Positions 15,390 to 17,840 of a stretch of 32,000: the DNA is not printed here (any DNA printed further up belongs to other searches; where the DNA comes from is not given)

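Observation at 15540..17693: EF-2 paralog with intact GTPase motifs but no diphthamide loop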

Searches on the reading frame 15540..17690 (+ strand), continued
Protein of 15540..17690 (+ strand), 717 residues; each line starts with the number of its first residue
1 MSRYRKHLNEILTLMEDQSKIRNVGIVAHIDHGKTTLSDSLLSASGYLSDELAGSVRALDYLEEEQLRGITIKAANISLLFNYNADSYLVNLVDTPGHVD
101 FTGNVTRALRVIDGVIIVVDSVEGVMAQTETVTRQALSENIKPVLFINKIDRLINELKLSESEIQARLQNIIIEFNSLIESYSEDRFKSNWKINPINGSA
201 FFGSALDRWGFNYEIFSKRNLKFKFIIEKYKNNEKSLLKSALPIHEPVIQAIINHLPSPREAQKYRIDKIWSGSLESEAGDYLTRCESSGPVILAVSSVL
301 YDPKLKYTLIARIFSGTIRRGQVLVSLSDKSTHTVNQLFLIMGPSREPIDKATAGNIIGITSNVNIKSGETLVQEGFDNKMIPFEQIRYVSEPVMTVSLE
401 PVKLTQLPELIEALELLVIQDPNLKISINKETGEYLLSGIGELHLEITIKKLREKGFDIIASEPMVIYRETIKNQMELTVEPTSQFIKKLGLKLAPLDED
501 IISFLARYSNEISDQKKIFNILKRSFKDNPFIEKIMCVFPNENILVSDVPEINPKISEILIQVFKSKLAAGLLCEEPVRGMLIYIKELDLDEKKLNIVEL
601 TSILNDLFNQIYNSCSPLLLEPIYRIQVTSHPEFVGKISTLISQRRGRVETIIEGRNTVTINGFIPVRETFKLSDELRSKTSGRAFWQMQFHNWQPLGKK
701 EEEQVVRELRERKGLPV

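Call 9: find_homologous_proteins(query=window:15540-17690:+, max_evalue=1e-20)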
Query window:15540-17690:+ (717 aa): 7992 proteins with E <= 1e-20 among 8000 candidates; the best 120 are listed.
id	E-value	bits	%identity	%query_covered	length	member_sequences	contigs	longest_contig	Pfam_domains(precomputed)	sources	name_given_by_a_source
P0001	0.0e+0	1568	100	100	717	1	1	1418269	PF00679.31,PF14492.13,PF00009.34,PF03144.32,PF22042.3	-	-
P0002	0.0e+0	1418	89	100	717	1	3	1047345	PF00679.31,PF14492.13,PF00009.34,PF03144.32,PF22042.3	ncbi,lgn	-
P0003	0.0e+0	1269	79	100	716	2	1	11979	PF00679.31,PF14492.13,PF00009.34,PF03144.32,PF22042.3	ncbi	ncbi:MAG: GTP-binding protein [Candidatus Odinarchaeota archaeon]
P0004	0.0e+0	1261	79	100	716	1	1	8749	PF00679.31,PF14492.13,PF00009.34,PF03144.32,PF22042.3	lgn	-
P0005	0.0e+0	1079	67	99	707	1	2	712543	PF00679.31,PF14492.13,PF00009.34,PF03144.32,PF22042.3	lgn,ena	-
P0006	3.6e-287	972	61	100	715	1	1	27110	PF00679.31,PF14492.13,PF00009.34,PF03144.32,PF22042.3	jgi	jgi:elongation factor 2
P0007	4.5e-278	942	59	100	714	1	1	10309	PF00679.31,PF14492.13,PF00009.34,PF03144.32,PF22042.3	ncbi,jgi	ncbi:MAG: GTP-binding protein [Candidatus Odinarchaeia archaeon]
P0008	9.9e-252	855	55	100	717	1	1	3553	PF00679.31,PF14492.13,PF00009.34,PF03144.32,PF22042.3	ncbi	ncbi:MAG: GTP-binding protein [Candidatus Odinarchaeia archaeon]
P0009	1.5e-209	716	48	99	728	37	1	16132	PF00679.31,PF14492.13,PF00009.34,PF03764.25,PF03144.32,PF22042.3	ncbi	-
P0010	2.8e-207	708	47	99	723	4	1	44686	PF00679.31,PF14492.13,PF00009.34,PF03764.25,PF03144.32,PF22042.3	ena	-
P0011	5.2e-207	707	48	99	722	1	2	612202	PF00679.31,PF14492.13,PF00009.34,PF03764.25,PF03144.32,PF22042.3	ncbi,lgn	-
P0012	5.8e-207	707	48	99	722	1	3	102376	PF00679.31,PF14492.13,PF00009.34,PF03764.25,PF03144.32,PF22042.3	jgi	-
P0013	5.8e-206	704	47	99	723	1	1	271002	PF00679.31,PF14492.13,PF00009.34,PF03764.25,PF03144.32,PF22042.3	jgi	-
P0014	6.0e-206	704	47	99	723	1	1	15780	PF00679.31,PF14492.13,PF00009.34,PF03764.25,PF03144.32,PF22042.3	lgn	-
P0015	4.4e-201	688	47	99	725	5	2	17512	PF00679.31,PF14492.13,PF00009.34,PF03764.25,PF03144.32,PF22042.3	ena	-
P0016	4.7e-200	684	45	100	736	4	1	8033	PF00679.31,PF14492.13,PF00009.34,PF03764.25,PF03144.32,PF22042.3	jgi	-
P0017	5.2e-200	684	46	100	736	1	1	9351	PF00679.31,PF14492.13,PF00009.34,PF03764.25,PF03144.32,PF22042.3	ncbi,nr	ncbi:elongation factor EF-2 [Candidatus Bathyarchaeota archaeon]|nr:elongation factor EF-2 [Candidat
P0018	5.8e-200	684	45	100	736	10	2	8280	PF00679.31,PF14492.13,PF00009.34,PF03764.25,PF03144.32,PF22042.3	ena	-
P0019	1.4e-199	683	45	100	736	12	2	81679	PF00679.31,PF14492.13,PF00009.34,PF03764.25,PF03144.32,PF22042.3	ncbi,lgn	-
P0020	2.6e-199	682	45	100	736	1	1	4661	PF00679.31,PF14492.13,PF00009.34,PF03764.25,PF03144.32,PF22042.3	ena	-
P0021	2.6e-199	682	45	100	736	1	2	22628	PF00679.31,PF14492.13,PF00009.34,PF03764.25,PF03144.32,PF22042.3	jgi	-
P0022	2.8e-199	682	45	100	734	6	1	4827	PF00679.31,PF14492.13,PF00009.34,PF03764.25,PF03144.32,PF22042.3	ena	-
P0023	8.7e-199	680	45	99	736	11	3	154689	PF00679.31,PF14492.13,PF00009.34,PF03764.25,PF03144.32,PF22042.3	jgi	-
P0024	1.5e-198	679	46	100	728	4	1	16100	PF00679.31,PF14492.13,PF00009.34,PF03764.25,PF03144.32,PF22042.3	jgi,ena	-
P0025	2.1e-198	679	45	100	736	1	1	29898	PF00679.31,PF14492.13,PF00009.34,PF03764.25,PF03144.32,PF22042.3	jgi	-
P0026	2.3e-198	679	44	100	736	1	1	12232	PF00679.31,PF14492.13,PF00009.34,PF03764.25,PF03144.32,PF22042.3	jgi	-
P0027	2.9e-198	678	44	100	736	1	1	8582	PF00679.31,PF14492.13,PF00009.34,PF03764.25,PF03144.32,PF22042.3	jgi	-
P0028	3.0e-198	678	44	100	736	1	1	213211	PF00679.31,PF14492.13,PF00009.34,PF03764.25,PF03144.32,PF22042.3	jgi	-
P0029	3.1e-198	678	45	100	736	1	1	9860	PF00679.31,PF14492.13,PF00009.34,PF03764.25,PF03144.32,PF22042.3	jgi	-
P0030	3.1e-198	678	46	100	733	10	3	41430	PF00679.31,PF14492.13,PF00009.34,PF03764.25,PF03144.32,PF22042.3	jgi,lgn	jgi:elongation factor 2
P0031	4.9e-198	677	45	100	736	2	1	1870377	PF00679.31,PF14492.13,PF00009.34,PF03764.25,PF03144.32,PF22042.3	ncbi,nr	ncbi:MAG: elongation factor EF-2 [Candidatus Bathyarchaeota archaeon]|nr:MAG: elongation factor EF-2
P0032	8.5e-198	677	45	100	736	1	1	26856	PF00679.31,PF14492.13,PF00009.34,PF03764.25,PF03144.32,PF22042.3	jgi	jgi:elongation factor 2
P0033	1.4e-197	676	45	100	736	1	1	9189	PF00679.31,PF14492.13,PF00009.34,PF03764.25,PF03144.32,PF22042.3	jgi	-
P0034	2.3e-197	675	44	100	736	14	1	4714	PF00679.31,PF14492.13,PF00009.34,PF03764.25,PF03144.32,PF22042.3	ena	-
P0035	2.3e-197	675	45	100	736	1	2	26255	PF00679.31,PF14492.13,PF00009.34,PF03764.25,PF03144.32,PF22042.3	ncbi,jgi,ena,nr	ncbi:elongation factor EF-2 [Candidatus Bathyarchaeota archaeon]|nr:MAG: elongation factor EF-2 [Can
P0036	2.5e-197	675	45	100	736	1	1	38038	PF00679.31,PF14492.13,PF00009.34,PF03764.25,PF03144.32,PF22042.3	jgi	-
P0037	2.6e-197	675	46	100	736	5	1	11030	PF00679.31,PF14492.13,PF00009.34,PF03764.25,PF03144.32,PF22042.3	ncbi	ncbi:MAG: elongation factor EF-2 [Candidatus Bathyarchaeia archaeon]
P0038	2.9e-197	675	45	100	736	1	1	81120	PF00679.31,PF14492.13,PF00009.34,PF03764.25,PF03144.32,PF22042.3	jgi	-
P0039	3.2e-197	675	45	100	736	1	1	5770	PF00679.31,PF14492.13,PF00009.34,PF03764.25,PF03144.32,PF22042.3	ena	-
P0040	4.0e-197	674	45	100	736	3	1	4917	PF00679.31,PF14492.13,PF00009.34,PF03764.25,PF03144.32,PF22042.3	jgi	-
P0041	4.7e-197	674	45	99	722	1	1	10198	PF00679.31,PF14492.13,PF00009.34,PF03764.25,PF03144.32,PF22042.3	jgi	-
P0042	5.3e-197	674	44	100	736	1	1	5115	PF00679.31,PF14492.13,PF00009.34,PF03764.25,PF03144.32,PF22042.3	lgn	-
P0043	6.8e-197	674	45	100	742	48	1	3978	PF00679.31,PF14492.13,PF00009.34,PF03764.25,PF03144.32,PF22042.3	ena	-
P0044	6.9e-197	674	46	100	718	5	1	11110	PF00679.31,PF14492.13,PF00009.34,PF03764.25,PF03144.32,PF22042.3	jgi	jgi:elongation factor 2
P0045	1.1e-196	673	45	99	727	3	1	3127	PF00679.31,PF14492.13,PF00009.34,PF03764.25,PF03144.32,PF22042.3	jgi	jgi:elongation factor 2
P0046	2.0e-196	672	44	100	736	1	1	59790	PF00679.31,PF14492.13,PF00009.34,PF03764.25,PF03144.32,PF22042.3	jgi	-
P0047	2.2e-196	672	45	100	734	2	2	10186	PF00679.31,PF14492.13,PF00009.34,PF03764.25,PF03144.32,PF22042.3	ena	-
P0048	3.6e-196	671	44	100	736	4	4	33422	PF00679.31,PF14492.13,PF00009.34,PF03764.25,PF03144.32,PF22042.3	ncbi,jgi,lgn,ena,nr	ncbi:elongation factor EF-2 [Candidatus Bathyarchaeota archaeon ex4484_231]|nr:MAG: elongation facto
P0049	4.1e-196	671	44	100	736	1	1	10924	PF00679.31,PF14492.13,PF00009.34,PF03764.25,PF03144.32,PF22042.3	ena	-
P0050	4.3e-196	671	45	100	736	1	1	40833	PF00679.31,PF14492.13,PF00009.34,PF03764.25,PF03144.32,PF22042.3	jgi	-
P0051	4.7e-196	671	44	100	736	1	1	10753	PF00679.31,PF14492.13,PF00009.34,PF03764.25,PF03144.32,PF22042.3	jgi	-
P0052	5.4e-196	671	45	99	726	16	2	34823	PF00679.31,PF14492.13,PF00009.34,PF03764.25,PF03144.32,PF22042.3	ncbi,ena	-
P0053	6.5e-196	670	46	99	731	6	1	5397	PF00679.31,PF14492.13,PF00009.34,PF03764.25,PF03144.32,PF22042.3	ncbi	-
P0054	7.0e-196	670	43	100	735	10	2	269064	PF00679.31,PF14492.13,PF00009.34,PF03764.25,PF03144.32,PF22042.3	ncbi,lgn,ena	ncbi:MAG: elongation factor EF-2 [Candidatus Methanomethylicaceae archaeon]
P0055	8.8e-196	670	45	100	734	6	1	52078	PF00679.31,PF14492.13,PF00009.34,PF03764.25,PF03144.32,PF22042.3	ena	-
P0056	9.3e-196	670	45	100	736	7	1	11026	PF00679.31,PF14492.13,PF00009.34,PF03764.25,PF03144.32,PF22042.3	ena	-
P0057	1.8e-195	669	44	100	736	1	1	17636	PF00679.31,PF14492.13,PF00009.34,PF03764.25,PF03144.32,PF22042.3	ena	-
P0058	2.6e-195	668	44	100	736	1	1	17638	PF00679.31,PF14492.13,PF00009.34,PF03764.25,PF03144.32,PF22042.3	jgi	-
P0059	5.1e-195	668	44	100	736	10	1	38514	PF00679.31,PF14492.13,PF00009.34,PF03764.25,PF03144.32,PF22042.3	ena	-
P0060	6.2e-195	667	45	99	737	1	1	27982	PF00679.31,PF14492.13,PF00009.34,PF03764.25,PF03144.32,PF22042.3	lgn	-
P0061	6.9e-195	667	44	100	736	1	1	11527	PF00679.31,PF14492.13,PF00009.34,PF03764.25,PF03144.32,PF22042.3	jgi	jgi:elongation factor 2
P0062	7.1e-195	667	44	100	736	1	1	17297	PF00679.31,PF14492.13,PF00009.34,PF03764.25,PF03144.32,PF22042.3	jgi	-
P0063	8.8e-195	667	45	100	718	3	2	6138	PF00679.31,PF14492.13,PF00009.34,PF03764.25,PF03144.32,PF22042.3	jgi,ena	-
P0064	1.4e-194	666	43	100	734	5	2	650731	PF00679.31,PF14492.13,PF00009.34,PF03764.25,PF03144.32,PF22042.3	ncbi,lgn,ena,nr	ncbi:MAG: elongation factor EF-2 [Candidatus Verstraetearchaeota archaeon]|nr:elongation factor EF-2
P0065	1.5e-194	666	44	100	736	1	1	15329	PF00679.31,PF14492.13,PF00009.34,PF03764.25,PF03144.32,PF22042.3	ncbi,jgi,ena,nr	ncbi:MAG: translation elongation factor aEF-2 [Candidatus Bathyarchaeota archaeon B63]|nr:MAG: trans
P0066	1.6e-194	666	44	99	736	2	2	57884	PF00679.31,PF14492.13,PF00009.34,PF03764.25,PF03144.32,PF22042.3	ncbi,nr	ncbi:elongation factor EF-2 [Candidatus Bathyarchaeota archaeon]|nr:elongation factor EF-2 [Candidat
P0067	1.9e-194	666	44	100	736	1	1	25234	PF00679.31,PF14492.13,PF00009.34,PF03764.25,PF03144.32,PF22042.3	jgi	jgi:elongation factor 2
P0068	2.3e-194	665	44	100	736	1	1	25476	PF00679.31,PF14492.13,PF00009.34,PF03764.25,PF03144.32,PF22042.3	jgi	-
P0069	2.4e-194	665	44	100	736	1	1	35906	PF00679.31,PF14492.13,PF00009.34,PF03764.25,PF03144.32,PF22042.3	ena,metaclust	metaclust:\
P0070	2.5e-194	665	45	100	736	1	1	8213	PF00679.31,PF14492.13,PF00009.34,PF03764.25,PF03144.32,PF22042.3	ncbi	ncbi:MAG: elongation factor EF-2 [Candidatus Bathyarchaeia archaeon]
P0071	2.8e-194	665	45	99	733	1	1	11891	PF00679.31,PF14492.13,PF00009.34,PF03764.25,PF03144.32,PF22042.3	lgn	-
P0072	2.9e-194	665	45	100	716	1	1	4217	PF00679.31,PF14492.13,PF00009.34,PF03764.25,PF03144.32,PF22042.3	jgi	jgi:elongation factor 2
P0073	3.4e-194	665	44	100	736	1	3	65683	PF00679.31,PF14492.13,PF00009.34,PF03764.25,PF03144.32,PF22042.3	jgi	jgi:elongation factor 2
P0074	3.4e-194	665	44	100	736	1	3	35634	PF00679.31,PF14492.13,PF00009.34,PF03764.25,PF03144.32,PF22042.3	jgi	-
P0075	3.4e-194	665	44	100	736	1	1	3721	PF00679.31,PF14492.13,PF00009.34,PF03764.25,PF03144.32,PF22042.3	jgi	-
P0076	4.5e-194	664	45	100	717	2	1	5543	PF00679.31,PF14492.13,PF00009.34,PF03764.25,PF03144.32,PF22042.3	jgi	jgi:elongation factor 2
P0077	4.5e-194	664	44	100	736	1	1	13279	PF00679.31,PF14492.13,PF00009.34,PF03764.25,PF03144.32,PF22042.3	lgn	-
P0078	4.6e-194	664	44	100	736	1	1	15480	PF00679.31,PF14492.13,PF00009.34,PF03764.25,PF03144.32,PF22042.3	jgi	jgi:elongation factor 2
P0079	4.7e-194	664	44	100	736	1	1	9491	PF00679.31,PF14492.13,PF00009.34,PF03764.25,PF03144.32,PF22042.3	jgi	jgi:elongation factor 2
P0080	4.7e-194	664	45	100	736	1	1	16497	PF00679.31,PF14492.13,PF00009.34,PF03764.25,PF03144.32,PF22042.3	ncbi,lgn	-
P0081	4.9e-194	664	44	100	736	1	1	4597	PF00679.31,PF14492.13,PF00009.34,PF03764.25,PF03144.32,PF22042.3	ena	-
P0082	5.0e-194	664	45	100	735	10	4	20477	PF00679.31,PF14492.13,PF00009.34,PF03764.25,PF03144.32,PF22042.3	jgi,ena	-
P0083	5.6e-194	664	44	100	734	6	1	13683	PF00679.31,PF14492.13,PF00009.34,PF03764.25,PF03144.32,PF22042.3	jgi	-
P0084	5.9e-194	664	46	98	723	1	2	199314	PF00679.31,PF14492.13,PF00009.34,PF03764.25,PF03144.32,PF22042.3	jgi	-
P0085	6.1e-194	664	44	100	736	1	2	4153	PF00679.31,PF14492.13,PF00009.34,PF03764.25,PF03144.32,PF22042.3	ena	-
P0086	6.5e-194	664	44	100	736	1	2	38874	PF00679.31,PF14492.13,PF00009.34,PF03764.25,PF03144.32,PF22042.3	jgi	jgi:elongation factor 2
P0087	6.6e-194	664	44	100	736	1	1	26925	PF00679.31,PF14492.13,PF00009.34,PF03764.25,PF03144.32,PF22042.3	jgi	jgi:elongation factor 2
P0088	7.0e-194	664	44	100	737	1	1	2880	PF00679.31,PF14492.13,PF00009.34,PF03764.25,PF03144.32,PF22042.3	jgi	jgi:elongation factor 2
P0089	7.0e-194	664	43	100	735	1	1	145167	PF00679.31,PF14492.13,PF00009.34,PF03764.25,PF03144.32,PF22042.3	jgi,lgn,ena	jgi:elongation factor 2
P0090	7.4e-194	664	44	100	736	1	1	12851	PF00679.31,PF14492.13,PF00009.34,PF03764.25,PF03144.32,PF22042.3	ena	-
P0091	7.5e-194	664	45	100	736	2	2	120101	PF00679.31,PF14492.13,PF00009.34,PF03764.25,PF03144.32,PF22042.3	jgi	-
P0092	8.4e-194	663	44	100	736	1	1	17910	PF00679.31,PF14492.13,PF00009.34,PF03764.25,PF03144.32,PF22042.3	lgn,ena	-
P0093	8.9e-194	663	44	100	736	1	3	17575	PF00679.31,PF14492.13,PF00009.34,PF03764.25,PF03144.32,PF22042.3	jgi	jgi:elongation factor 2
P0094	1.0e-193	663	44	100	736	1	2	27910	PF00679.31,PF14492.13,PF00009.34,PF03764.25,PF03144.32,PF22042.3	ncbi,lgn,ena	-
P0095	1.2e-193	663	44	100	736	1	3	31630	PF00679.31,PF14492.13,PF00009.34,PF03764.25,PF03144.32,PF22042.3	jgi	jgi:elongation factor 2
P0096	1.2e-193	663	44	99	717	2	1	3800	PF00679.31,PF14492.13,PF00009.34,PF03764.25,PF03144.32,PF22042.3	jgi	-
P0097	1.2e-193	663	43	100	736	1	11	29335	PF00679.31,PF14492.13,PF00009.34,PF03764.25,PF03144.32,PF22042.3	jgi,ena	-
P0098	1.2e-193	663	43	100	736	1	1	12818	PF00679.31,PF14492.13,PF00009.34,PF03764.25,PF03144.32,PF22042.3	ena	-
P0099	1.3e-193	663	44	100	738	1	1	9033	PF00679.31,PF14492.13,PF00009.34,PF03764.25,PF03144.32,PF22042.3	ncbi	-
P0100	1.6e-193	663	44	99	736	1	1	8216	PF00679.31,PF14492.13,PF00009.34,PF03764.25,PF03144.32,PF22042.3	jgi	-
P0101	2.1e-193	662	45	100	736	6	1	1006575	PF00679.31,PF14492.13,PF00009.34,PF03764.25,PF03144.32,PF22042.3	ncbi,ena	-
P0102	2.5e-193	662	43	100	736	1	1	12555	PF00679.31,PF14492.13,PF00009.34,PF03764.25,PF03144.32,PF22042.3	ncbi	-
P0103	2.5e-193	662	43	100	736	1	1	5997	PF00679.31,PF14492.13,PF00009.34,PF03764.25,PF03144.32,PF22042.3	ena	-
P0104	2.5e-193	662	44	100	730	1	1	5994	PF00679.31,PF14492.13,PF00009.34,PF03764.25,PF03144.32,PF22042.3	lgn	-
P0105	2.5e-193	662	45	100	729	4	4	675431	PF00679.31,PF14492.13,PF00009.34,PF03764.25,PF03144.32,PF22042.3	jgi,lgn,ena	jgi:elongation factor 2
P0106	3.1e-193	662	45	100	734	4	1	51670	PF00679.31,PF14492.13,PF00009.34,PF03764.25,PF03144.32,PF22042.3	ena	-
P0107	3.2e-193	662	45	100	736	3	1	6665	PF00679.31,PF14492.13,PF00009.34,PF03764.25,PF03144.32,PF22042.3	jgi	jgi:elongation factor 2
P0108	3.2e-193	662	44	100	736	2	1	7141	PF00679.31,PF14492.13,PF00009.34,PF03764.25,PF03144.32,PF22042.3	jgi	jgi:elongation factor 2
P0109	3.3e-193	662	44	100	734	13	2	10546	PF00679.31,PF14492.13,PF00009.34,PF03764.25,PF03144.32,PF22042.3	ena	-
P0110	3.4e-193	661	43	100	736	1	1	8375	PF00679.31,PF14492.13,PF00009.34,PF03764.25,PF03144.32,PF22042.3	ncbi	-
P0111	4.4e-193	661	44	100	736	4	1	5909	PF00679.31,PF14492.13,PF00009.34,PF03764.25,PF03144.32,PF22042.3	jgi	jgi:elongation factor 2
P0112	5.2e-193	661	46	99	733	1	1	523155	PF00679.31,PF14492.13,PF00009.34,PF03764.25,PF03144.32,PF22042.3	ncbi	ncbi:MAG: elongation factor EF-2 [Candidatus Lokiarchaeia archaeon]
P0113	5.9e-193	661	45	100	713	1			PF00679.31,PF14492.13,PF00009.34,PF03764.25,PF03144.32,PF22042.3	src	-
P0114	6.1e-193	661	44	99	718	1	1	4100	PF00679.31,PF14492.13,PF00009.34,PF03764.25,PF03144.32,PF22042.3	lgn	-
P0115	6.9e-193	660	44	100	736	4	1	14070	PF00679.31,PF14492.13,PF00009.34,PF03764.25,PF03144.32,PF22042.3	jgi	jgi:elongation factor 2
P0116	7.0e-193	660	43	100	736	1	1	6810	PF00679.31,PF14492.13,PF00009.34,PF03764.25,PF03144.32,PF22042.3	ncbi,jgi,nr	ncbi:MAG TPA: elongation factor EF-2 [Candidatus Bathyarchaeota archaeon]|nr:elongation factor EF-2 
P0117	7.3e-193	660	45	100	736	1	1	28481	PF00735.25,PF00679.31,PF14492.13,PF00009.34,PF03764.25,PF03144.32,PF22042.3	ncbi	-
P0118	7.9e-193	660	45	100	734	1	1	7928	PF00679.31,PF14492.13,PF00009.34,PF03764.25,PF03144.32,PF22042.3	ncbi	-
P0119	9.0e-193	660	44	99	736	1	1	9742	PF00679.31,PF14492.13,PF00009.34,PF03764.25,PF03144.32,PF22042.3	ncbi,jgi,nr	ncbi:elongation factor EF-2 [Candidatus Bathyarchaeota archaeon]|nr:MAG: elongation factor EF-2 [Can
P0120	9.0e-193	660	44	99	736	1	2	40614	PF00679.31,PF14492.13,PF00009.34,PF03764.25,PF03144.32,PF22042.3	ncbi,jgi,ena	-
